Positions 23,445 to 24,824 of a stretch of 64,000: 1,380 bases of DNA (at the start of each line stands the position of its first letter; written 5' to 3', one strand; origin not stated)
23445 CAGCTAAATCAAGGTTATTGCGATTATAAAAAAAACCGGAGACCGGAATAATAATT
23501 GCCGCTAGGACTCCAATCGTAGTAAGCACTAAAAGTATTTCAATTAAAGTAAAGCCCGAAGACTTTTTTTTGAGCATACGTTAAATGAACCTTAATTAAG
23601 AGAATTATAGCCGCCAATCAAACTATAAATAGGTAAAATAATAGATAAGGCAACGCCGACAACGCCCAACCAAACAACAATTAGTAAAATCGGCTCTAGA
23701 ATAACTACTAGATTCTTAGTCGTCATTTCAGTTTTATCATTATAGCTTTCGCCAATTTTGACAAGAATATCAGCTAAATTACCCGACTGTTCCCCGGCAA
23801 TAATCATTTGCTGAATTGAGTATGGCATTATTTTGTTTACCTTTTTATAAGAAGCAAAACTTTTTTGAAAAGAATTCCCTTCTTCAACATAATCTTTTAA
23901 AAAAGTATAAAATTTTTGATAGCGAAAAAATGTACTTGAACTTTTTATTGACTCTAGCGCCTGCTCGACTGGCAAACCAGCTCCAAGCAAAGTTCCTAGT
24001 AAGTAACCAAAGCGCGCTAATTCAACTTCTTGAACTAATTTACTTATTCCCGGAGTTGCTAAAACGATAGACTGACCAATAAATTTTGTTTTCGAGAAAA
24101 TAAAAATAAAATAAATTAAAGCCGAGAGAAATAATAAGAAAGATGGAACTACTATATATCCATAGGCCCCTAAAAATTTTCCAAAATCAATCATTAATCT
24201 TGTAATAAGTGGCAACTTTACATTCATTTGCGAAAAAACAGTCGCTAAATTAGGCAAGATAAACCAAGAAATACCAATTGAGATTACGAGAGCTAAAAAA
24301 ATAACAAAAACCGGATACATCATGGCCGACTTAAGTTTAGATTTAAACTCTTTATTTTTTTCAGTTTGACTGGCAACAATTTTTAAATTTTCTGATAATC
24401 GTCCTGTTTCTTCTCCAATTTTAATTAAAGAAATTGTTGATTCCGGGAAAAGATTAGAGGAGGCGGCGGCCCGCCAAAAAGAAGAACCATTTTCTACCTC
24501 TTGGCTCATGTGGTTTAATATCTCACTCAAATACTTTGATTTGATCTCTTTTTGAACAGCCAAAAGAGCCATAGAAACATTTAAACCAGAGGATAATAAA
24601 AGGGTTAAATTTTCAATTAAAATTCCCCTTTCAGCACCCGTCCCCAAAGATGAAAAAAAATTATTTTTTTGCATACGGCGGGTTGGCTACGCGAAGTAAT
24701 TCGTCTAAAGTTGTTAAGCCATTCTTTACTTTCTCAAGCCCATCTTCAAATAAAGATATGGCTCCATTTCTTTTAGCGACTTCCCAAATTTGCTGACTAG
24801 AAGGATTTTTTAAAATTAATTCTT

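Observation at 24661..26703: Second pilB has no start codon and is in-frame with the upstream REC-only regulator across a single TAA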

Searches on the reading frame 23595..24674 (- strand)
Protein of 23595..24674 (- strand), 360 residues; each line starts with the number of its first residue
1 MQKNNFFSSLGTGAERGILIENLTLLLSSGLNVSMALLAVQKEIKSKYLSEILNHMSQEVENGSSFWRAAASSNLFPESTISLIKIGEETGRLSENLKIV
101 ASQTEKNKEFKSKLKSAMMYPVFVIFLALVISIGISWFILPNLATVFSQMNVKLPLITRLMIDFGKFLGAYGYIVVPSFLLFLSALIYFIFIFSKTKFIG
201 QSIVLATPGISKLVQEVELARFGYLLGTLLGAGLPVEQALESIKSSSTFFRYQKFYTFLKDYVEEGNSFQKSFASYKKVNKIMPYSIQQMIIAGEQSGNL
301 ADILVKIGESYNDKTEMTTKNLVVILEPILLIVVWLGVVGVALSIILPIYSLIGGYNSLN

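Call 7: search_protein_families(library=pfam, proteins=[window:23595-24674:-])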
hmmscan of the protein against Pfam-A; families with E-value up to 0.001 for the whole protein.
window:23595-24674:- (360 aa): 1 family
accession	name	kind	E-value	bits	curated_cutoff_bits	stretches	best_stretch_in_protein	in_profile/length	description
PF00482.28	T2SSF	-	3.5e-46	156.7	25.2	2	20-141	2-125/125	Type II secretion system (T2SS), protein F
